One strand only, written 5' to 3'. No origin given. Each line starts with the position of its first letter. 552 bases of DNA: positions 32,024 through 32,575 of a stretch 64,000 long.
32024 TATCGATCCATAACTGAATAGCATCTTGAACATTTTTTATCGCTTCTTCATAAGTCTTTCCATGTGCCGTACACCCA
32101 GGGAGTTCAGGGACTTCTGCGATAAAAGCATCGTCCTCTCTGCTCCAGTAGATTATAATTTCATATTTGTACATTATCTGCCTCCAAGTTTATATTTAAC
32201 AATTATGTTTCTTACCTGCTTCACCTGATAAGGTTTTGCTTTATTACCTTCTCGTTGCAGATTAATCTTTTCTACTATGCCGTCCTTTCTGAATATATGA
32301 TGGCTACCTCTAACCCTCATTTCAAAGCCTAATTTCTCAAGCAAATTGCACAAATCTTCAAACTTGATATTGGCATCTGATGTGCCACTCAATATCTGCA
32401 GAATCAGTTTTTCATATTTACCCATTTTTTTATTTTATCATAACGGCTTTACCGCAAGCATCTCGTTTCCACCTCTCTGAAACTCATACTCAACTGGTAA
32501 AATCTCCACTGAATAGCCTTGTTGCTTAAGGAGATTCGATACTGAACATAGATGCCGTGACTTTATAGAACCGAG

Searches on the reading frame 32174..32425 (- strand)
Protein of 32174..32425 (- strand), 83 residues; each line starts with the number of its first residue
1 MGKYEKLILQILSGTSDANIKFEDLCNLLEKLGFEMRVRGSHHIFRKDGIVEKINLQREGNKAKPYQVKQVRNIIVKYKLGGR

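Call 54: search_protein_families(library=pfam, proteins=[window:32174-32425:-], max_evalue=0.0001)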
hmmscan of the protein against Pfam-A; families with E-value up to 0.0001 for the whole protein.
window:32174-32425:- (83 aa): 1 family
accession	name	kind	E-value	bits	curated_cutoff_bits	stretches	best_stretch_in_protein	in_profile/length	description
PF07927.17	HicA_toxin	-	3.2e-08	34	27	1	23-71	2-52/58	HicA toxin of bacterial toxin-antitoxin,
